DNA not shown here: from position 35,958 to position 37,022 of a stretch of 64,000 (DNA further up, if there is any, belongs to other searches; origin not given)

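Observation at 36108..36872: Small alarmone hydrolase (SpoT/Mesh1-like HD domain) with no synthetase domain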

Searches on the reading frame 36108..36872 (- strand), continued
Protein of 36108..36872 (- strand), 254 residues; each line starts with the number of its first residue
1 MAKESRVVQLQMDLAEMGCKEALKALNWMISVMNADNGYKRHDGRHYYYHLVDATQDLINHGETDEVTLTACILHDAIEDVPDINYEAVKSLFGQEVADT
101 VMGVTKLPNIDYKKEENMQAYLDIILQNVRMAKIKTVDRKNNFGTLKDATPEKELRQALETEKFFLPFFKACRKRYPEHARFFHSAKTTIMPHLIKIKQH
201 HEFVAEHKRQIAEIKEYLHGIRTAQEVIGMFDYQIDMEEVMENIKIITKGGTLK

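Call 19: get_annotated_region(hit=H15, flank=20000)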
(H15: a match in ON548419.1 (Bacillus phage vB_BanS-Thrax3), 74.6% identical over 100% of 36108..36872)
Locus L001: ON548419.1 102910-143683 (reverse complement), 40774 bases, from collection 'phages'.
description: Bacillus phage vB_BanS-Thrax3, complete genome.
organism: Bacillus phage vB_BanS-Thrax3 (NCBI taxid 2951251)
taxonomy: Viruses; Duplodnaviria; Heunggongvirae; Uroviricota; Caudoviricetes
host: Bacillus anthracis; source: soil; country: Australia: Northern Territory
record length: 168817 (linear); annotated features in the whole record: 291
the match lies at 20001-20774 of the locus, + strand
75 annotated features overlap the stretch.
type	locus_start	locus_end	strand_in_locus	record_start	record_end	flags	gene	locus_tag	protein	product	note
CDS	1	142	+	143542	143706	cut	-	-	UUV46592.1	hypothetical protein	-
CDS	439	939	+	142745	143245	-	-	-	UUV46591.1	hypothetical protein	-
CDS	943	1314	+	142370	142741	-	-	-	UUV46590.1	hypothetical protein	-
CDS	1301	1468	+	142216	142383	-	-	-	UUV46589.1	hypothetical protein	-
CDS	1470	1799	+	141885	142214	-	-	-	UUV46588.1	hypothetical protein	-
CDS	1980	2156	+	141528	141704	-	-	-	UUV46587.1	hypothetical protein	-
CDS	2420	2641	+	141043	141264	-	-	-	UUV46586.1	hypothetical protein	-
CDS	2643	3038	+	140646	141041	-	-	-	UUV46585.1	hypothetical protein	-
CDS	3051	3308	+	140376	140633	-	-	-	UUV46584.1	hypothetical protein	-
CDS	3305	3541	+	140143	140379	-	-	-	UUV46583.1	hypothetical protein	-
CDS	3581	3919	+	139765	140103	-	-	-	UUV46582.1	hypothetical protein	-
CDS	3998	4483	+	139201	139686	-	-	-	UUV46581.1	SprT family protein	-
CDS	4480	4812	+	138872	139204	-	-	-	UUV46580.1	hypothetical protein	-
CDS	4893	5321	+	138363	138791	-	-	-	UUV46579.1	hypothetical protein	-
CDS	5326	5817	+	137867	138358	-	-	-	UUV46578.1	hypothetical protein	-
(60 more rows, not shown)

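Call 24: predict_structure(alignment_id=A1)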
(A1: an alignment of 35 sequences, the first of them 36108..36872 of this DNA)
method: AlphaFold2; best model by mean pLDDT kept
length: 254 residues; sequences in the alignment: 35
mean_pLDDT: 93.9   pTM: 0.87
mean pLDDT of the five models: 93.9, 92.6, 92.5, 92.2, 91.8
residues with pLDDT >= 90: 216; 70-90: 32; 50-70: 4; < 50: 2
segments of 3 or more residues with pLDDT < 50: none
pLDDT, mean of each block of 10 residues (from residue 1): 80 98 98 93 89 97 98 97 96 99 96 97 99 98 89 95 98 98 98 97 94 93 82 82 91 82
secondary structure, 60 per line:
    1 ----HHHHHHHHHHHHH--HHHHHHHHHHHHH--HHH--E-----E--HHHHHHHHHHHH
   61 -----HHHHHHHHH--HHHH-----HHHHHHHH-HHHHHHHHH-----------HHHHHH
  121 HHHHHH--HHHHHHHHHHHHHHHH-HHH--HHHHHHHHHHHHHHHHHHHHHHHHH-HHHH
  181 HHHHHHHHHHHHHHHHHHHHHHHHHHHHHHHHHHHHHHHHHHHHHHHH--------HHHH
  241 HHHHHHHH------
elements in order: H5-17 H20-32 H49-60 H66-74 H77-80 H86-93 H95-103 H115-126 H129-144 H151-175 H177-228 H237-248

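Call 27: fold_search(model_id=the predicted structure, library=pdb)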
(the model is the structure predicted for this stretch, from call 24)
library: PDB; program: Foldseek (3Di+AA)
matches with E <= 10: 123; with E <= 0.001: 37
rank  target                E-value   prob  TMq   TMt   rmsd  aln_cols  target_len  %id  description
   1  7qpr_C                2.0e-06  1.00  0.60  0.24  13.7       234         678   23  Structure of full length SpoT (released 2023-01-18)
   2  7qpr_A                2.4e-06  1.00  0.61  0.24  15.2       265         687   21  Structure of full length SpoT (released 2023-01-18)
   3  7qpr_D                2.4e-06  1.00  0.59  0.24  15.5       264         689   22  Structure of full length SpoT (released 2023-01-18)
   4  7qpr_B                2.8e-06  1.00  0.60  0.24  13.6       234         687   23  Structure of full length SpoT (released 2023-01-18)
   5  6s2u                  4.4e-06  1.00  0.56  0.43  12.9       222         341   23  Structure of the catalytic domain of T. thermophilus Rel in complex with AMP and ppGpp (released 2020-07-08)
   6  7ohg                  5.5e-06  1.00  0.56  0.41  19.9       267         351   21  Structure of Thermus thermophilus Rel bound to the non-hydrolasable alarmone analogue (released 2022-06-01)
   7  7p1y_AAA              6.5e-06  1.00  0.53  0.74   3.0       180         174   23  A small alarmone hydrolase TdActApo2 mutant - T78N (released 2022-07-13)
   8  7p1y_DDD              8.9e-06  1.00  0.52  0.74   3.0       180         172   22  A small alarmone hydrolase TdActApo2 mutant - T78N (released 2022-07-13)
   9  7p1y_BBB              9.3e-06  1.00  0.51  0.73   3.4       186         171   22  A small alarmone hydrolase TdActApo2 mutant - T78N (released 2022-07-13)
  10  6s2v_A                1.3e-05  1.00  0.53  0.40  14.0       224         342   24  Structure of the N-terminal catalytic region of T. thermophilus Rel (released 2020-07-08)
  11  7oiw_B                1.9e-05  1.00  0.54  0.43  15.7       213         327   26  Structure of S. aureus Rel catalytic domains in complex with pppGpp (released 2022-06-01)
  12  3nqw_A                2.0e-05  1.00  0.47  0.66   6.0       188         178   21  A metazoan ortholog of SpoT hydrolyzes ppGpp and plays a role in starvation responses (released 2010-09-08)
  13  6s2v_C                2.3e-05  1.00  0.58  0.45  13.3       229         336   23  Structure of the N-terminal catalytic region of T. thermophilus Rel (released 2020-07-08)
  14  8acu_A                2.5e-05  1.00  0.55  0.41  15.2       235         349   22  Structure of Bacillus subtilis Rel in complex with DarB (released 2023-07-19)
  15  6s2t                  2.9e-05  1.00  0.60  0.44  13.7       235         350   23  Structure of the N-terminal catalytic region of T. thermophilus Rel bound to ppGpp (released 2020-07-08)
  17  8acu_B                3.4e-05  1.00  0.53  0.42  17.1       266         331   20  Structure of Bacillus subtilis Rel in complex with DarB (released 2023-07-19)
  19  7qoc_A                5.2e-05  1.00  0.55  0.71   3.3       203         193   21  Se-Met derivative structure of a small alarmone hydrolase (RelH) from Corynebacterium glutamicum (released 2022-07-13)
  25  7qoc_B                1.1e-04  1.00  0.53  0.70   3.3       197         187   22  Se-Met derivative structure of a small alarmone hydrolase (RelH) from Corynebacterium glutamicum (released 2022-07-13)
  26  6yvc_B                2.6e-04  1.00  0.51  0.71   3.9       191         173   16  Crystal structure of the small alarmone hydrolase (SAH) of Pseudomonas aeruginosa (released 2021-05-12)
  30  6yvc_C                4.3e-04  1.00  0.51  0.71   3.9       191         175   16  Crystal structure of the small alarmone hydrolase (SAH) of Pseudomonas aeruginosa (released 2021-05-12)
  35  6yvc_A                8.0e-04  1.00  0.51  0.70   3.9       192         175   16  Crystal structure of the small alarmone hydrolase (SAH) of Pseudomonas aeruginosa (released 2021-05-12)
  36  6yvc_D                8.7e-04  1.00  0.52  0.74   3.3       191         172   16  Crystal structure of the small alarmone hydrolase (SAH) of Pseudomonas aeruginosa (released 2021-05-12)
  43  4yf1_B                3.7e-03  1.00  0.42  0.65   4.2       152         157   19  1.85 angstrom crystal structure of lmo0812 from Listeria monocytogenes EGD-e (released 2015-03-04)
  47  4yf1_A                6.9e-03  1.00  0.45  0.69   4.0       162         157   20  1.85 angstrom crystal structure of lmo0812 from Listeria monocytogenes EGD-e (released 2015-03-04)
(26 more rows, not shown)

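Call 31: find_encoding_contigs(protein=P0114, flank=8000, max_places=2)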
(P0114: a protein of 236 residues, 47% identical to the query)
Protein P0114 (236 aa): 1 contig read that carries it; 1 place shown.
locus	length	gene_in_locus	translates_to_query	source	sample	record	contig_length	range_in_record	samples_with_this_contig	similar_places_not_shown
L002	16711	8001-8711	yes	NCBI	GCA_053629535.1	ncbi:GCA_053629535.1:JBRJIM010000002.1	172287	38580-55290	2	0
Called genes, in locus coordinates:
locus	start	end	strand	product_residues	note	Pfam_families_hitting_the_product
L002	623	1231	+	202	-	PF13560:HTH_31 (faint), PF01381:HTH_3 (faint), PF12844:HTH_19 (faint)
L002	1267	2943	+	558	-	PF08706:D5_N, PF19263:DUF5906, PF03288:Pox_D5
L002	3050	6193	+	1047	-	-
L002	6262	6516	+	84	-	-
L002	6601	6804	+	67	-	-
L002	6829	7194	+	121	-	-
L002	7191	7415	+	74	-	-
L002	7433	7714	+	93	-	-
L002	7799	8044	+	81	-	-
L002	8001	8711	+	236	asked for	PF13328:HD_4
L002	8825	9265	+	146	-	PF08719:NADAR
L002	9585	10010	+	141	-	-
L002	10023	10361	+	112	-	-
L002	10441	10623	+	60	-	-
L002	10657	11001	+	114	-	-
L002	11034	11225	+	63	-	-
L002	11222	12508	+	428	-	PF05496:RuvB_N, PF06068:TIP49 (faint), PF13191:AAA_16 (faint), PF00004:AAA, PF16193:AAA_assoc_2, PF12002:MgsA_C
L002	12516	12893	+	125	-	-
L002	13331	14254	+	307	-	-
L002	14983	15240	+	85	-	-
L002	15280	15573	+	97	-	-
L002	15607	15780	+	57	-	-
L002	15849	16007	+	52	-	-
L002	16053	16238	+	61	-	-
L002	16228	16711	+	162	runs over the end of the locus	-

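Call 34: find_encoding_contigs(protein=P0042, flank=8000, max_places=1)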
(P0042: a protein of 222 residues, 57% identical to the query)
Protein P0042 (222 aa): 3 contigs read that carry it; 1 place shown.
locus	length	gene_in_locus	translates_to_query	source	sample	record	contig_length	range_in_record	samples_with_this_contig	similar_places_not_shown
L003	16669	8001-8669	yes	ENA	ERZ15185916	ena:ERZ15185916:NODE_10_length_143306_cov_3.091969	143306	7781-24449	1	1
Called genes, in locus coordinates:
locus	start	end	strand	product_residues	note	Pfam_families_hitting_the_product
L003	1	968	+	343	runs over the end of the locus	PF00145:DNA_methylase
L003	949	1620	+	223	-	-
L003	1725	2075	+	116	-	PF26835:Phage_T4_Y04K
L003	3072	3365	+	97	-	-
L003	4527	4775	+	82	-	-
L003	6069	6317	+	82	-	-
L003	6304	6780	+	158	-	-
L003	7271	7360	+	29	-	-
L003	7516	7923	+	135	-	-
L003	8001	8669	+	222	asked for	PF13328:HD_4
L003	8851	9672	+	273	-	PF01145:Band_7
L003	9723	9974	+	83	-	-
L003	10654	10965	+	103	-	-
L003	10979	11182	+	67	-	-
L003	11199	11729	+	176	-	-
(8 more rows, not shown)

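Call 49: search_protein_representatives(alignment_id=A1)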
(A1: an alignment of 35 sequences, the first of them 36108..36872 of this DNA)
Query: 35 sequences, 225 profile positions. Proteins with E-value up to 0.001 (for the whole library): 25895; up to 1e-10: 6922; up to 1e-30: 62. The best 150 are listed.
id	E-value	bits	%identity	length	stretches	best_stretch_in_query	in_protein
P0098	1.9e-91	321.5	-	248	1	3-222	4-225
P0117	3.7e-81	287.9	-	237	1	3-220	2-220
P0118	1.2e-77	276.4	-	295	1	2-220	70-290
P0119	1.5e-75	269.5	-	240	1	4-222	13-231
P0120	2.3e-74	265.6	-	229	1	3-221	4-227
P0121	2.1e-73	262.5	-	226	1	1-212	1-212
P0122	2.8e-72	258.8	-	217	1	3-211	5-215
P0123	1.9e-69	249.6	-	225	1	2-219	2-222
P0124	4.0e-69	248.5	-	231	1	1-209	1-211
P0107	2.3e-68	246.0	-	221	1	45-221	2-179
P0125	4.1e-65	235.4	-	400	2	4-199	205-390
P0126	1.3e-64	233.8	-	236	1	3-219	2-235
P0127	5.7e-63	228.4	-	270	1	4-214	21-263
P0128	5.8e-63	228.4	-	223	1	1-207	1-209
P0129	1.0e-62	227.5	-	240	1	7-220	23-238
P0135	8.7e-54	198.4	-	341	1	3-214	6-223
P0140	3.2e-50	186.7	-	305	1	4-214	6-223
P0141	9.2e-50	185.2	-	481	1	23-189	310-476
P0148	1.3e-44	168.3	-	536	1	10-187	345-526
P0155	1.4e-41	158.4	-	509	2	5-220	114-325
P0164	3.9e-36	140.6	-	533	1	23-206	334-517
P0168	4.2e-32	127.4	-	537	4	39-184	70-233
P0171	1.1e-31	126.1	-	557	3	35-201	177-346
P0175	8.1e-31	123.2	-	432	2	36-206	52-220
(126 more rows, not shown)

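Call 50: search_protein_families(library=pfam, proteins=[P0141, P0148, P0164, P0125, P0155, P0135, P0140, P0168, P0171, P0175], max_evalue=0.001)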
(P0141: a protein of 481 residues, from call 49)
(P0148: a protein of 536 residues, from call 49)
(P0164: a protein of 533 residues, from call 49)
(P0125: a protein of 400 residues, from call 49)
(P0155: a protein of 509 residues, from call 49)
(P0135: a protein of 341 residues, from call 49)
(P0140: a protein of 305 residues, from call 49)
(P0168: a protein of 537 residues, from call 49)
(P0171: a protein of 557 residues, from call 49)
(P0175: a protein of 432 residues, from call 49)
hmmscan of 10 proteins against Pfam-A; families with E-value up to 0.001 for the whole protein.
P0141 (481 aa): 2 families
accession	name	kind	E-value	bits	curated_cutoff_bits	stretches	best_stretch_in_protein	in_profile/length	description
PF13328.12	HD_4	-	3.4e-13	50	27.2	1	324-455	10-149/156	HD domain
PF01966.28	HD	-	0.00063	20.5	22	0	334-430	1-116/116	HD domain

P0148 (536 aa): 2 families
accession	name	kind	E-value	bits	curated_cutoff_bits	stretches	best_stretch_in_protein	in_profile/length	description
PF13328.12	HD_4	-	1.9e-17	63.9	27.2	1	362-509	1-150/156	HD domain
PF01966.28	HD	-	6.4e-05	23.7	22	1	384-480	1-114/116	HD domain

P0164 (533 aa): 2 families
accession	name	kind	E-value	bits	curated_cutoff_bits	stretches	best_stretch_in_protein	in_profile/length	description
PF13328.12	HD_4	-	8.7e-12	45.5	27.2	1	350-481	12-150/156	HD domain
PF01966.28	HD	-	0.00042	21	22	1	358-455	1-115/116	HD domain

P0125 (400 aa): 3 families
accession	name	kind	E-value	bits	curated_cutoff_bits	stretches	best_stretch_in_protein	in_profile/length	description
PF13328.12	HD_4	-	1.7e-35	122.5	27.2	2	226-352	1-142/156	HD domain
PF01966.28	HD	-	2.6e-08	34.6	22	1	245-333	1-115/116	HD domain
PF17282.7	DUF5347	-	5.4e-05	23.8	25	0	292-336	49-93/101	Family of unknown function (DUF5347)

P0155 (509 aa): 2 families
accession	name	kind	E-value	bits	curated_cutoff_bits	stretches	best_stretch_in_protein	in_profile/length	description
PF13328.12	HD_4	-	1.7e-26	93.2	27.2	2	334-465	1-140/156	HD domain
PF01966.28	HD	-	1.7e-08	35.2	22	1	154-208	2-60/116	HD domain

P0135 (341 aa): 1 family
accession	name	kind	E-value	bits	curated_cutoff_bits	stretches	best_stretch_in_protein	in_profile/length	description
PF13328.12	HD_4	-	1.7e-05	25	27.2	0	38-176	10-149/156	HD domain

P0140 (305 aa): 2 families
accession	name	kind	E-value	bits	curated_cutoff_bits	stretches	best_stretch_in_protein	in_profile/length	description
PF13328.12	HD_4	-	7.5e-07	29.4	27.2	1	37-179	10-151/156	HD domain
PF01966.28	HD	-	2.9e-05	24.8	22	1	49-150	1-114/116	HD domain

P0168 (537 aa): 2 families
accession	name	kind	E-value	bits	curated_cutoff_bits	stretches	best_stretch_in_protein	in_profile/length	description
PF13328.12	HD_4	-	1e-33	116.7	27.2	2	59-220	1-152/156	HD domain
PF01966.28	HD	-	1e-06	29.5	22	0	338-474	1-111/116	HD domain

P0171 (557 aa): 2 families
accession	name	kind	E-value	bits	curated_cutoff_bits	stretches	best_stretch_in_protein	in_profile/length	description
PF13328.12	HD_4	-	5e-21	75.5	27.2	2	170-307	1-142/156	HD domain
PF01966.28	HD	-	2.2e-06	28.4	22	0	204-288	21-115/116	HD domain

P0175 (432 aa): 2 families
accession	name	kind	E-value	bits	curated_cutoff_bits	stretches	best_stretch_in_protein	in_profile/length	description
PF13328.12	HD_4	-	1.2e-24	87.2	27.2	2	44-180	1-147/156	HD domain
PF01966.28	HD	-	5e-09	36.9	22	1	63-154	1-114/116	HD domain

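Call 61: find_encoding_contigs(protein=P0086, flank=10000, max_places=1)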
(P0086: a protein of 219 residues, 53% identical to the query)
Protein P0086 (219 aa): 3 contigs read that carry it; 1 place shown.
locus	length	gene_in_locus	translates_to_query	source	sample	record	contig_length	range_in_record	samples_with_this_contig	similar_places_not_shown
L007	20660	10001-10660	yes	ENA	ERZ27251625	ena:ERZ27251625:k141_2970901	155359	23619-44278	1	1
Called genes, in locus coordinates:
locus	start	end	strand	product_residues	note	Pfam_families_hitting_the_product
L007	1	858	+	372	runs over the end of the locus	-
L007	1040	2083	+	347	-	PF13479:AAA_24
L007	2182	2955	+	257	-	PF06725:3D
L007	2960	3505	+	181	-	PF01712:dNK (faint), PF02223:Thymidylate_kin (faint), PF13238:AAA_18 (weak)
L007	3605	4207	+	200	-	PF26927:Phage_SPbeta_YorH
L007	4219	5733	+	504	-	PF03796:DnaB_C (weak)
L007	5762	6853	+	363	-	-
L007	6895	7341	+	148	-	-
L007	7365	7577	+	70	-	-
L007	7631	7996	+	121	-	-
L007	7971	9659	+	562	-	PF01368:DHH, PF17768:RecJ_OB (weak)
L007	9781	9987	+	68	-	-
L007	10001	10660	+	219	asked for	PF13328:HD_4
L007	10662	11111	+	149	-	PF00075:RNase_H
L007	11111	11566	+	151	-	PF01661:Macro (weak)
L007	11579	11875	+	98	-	-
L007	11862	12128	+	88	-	-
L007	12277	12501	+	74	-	-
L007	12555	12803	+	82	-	-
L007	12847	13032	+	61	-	-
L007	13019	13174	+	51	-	-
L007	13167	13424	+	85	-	-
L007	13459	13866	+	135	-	-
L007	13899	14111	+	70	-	-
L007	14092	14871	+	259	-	PF01541:GIY-YIG, PF07460:NUMOD3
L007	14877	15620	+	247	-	PF10127:RlaP (weak)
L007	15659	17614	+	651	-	PF02518:HATPase_c (faint), PF00204:DNA_gyraseB, PF01751:Toprim, PF00986:DNA_gyraseB_C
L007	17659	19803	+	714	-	PF00521:DNA_topoisoIV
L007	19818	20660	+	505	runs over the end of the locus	PF14284:PcfJ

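Call 62: find_encoding_contigs(protein=P0088, flank=10000, max_places=1)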
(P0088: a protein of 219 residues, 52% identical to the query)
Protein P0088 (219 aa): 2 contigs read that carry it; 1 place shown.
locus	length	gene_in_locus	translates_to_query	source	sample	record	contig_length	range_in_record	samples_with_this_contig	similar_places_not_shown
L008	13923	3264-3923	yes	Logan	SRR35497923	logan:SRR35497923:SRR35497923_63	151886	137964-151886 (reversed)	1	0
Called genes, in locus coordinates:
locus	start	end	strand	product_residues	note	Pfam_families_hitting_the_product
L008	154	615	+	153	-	PF22751:DUF488-N3a, PF04343:DUF488 (weak)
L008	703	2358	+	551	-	PF00004:AAA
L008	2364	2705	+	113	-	-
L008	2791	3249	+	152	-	-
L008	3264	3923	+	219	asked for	PF13328:HD_4 (weak)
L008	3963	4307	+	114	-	-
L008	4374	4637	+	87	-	-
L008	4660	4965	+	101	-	-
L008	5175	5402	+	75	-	PF12844:HTH_19, PF01381:HTH_3, PF13443:HTH_26 (weak)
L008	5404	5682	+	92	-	-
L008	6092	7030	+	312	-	PF13255:DUF4046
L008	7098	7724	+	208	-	-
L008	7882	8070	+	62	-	PF25025:EF-Ts_N (weak)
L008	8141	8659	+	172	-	-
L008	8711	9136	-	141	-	PF20126:TumE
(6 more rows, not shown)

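Call 63: find_encoding_contigs(protein=P0097, flank=10000, max_places=1)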
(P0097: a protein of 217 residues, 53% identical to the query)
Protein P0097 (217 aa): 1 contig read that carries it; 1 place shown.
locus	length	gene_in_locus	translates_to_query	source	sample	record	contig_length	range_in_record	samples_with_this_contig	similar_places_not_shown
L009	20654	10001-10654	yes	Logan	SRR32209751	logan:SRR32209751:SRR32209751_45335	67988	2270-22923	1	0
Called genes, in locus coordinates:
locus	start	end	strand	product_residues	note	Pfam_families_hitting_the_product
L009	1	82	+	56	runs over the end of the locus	-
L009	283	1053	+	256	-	PF14550:Peptidase_S78_2 (faint), PF14454:Prok_Ub (faint), PF19914:WEF-hand (faint)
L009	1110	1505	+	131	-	-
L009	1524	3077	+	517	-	-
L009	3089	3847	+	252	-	PF14460:Prok-E2_D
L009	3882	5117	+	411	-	PF14464:Prok-JAB (weak)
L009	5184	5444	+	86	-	-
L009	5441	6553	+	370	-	PF00899:ThiF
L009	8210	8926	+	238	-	-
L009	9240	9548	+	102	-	-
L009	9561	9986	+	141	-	-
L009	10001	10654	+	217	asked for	PF13328:HD_4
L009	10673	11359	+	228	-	PF04973:NMN_transporter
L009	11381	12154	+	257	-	PF00149:Metallophos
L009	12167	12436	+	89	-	-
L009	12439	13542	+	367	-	PF00004:AAA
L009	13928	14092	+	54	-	-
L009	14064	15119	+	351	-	PF01467:CTP_transf_like (weak), PF13521:AAA_28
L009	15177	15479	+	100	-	-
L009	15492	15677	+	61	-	-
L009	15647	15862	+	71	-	-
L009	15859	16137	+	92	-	-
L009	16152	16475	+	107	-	-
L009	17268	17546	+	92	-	-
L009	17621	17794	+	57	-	-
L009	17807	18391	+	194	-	-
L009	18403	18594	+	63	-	-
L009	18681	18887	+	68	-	-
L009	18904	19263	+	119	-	-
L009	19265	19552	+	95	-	-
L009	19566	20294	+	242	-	PF23023:Anti-Pycsar_Apyc1, PF00753:Lactamase_B, PF12706:Lactamase_B_2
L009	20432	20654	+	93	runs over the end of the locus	-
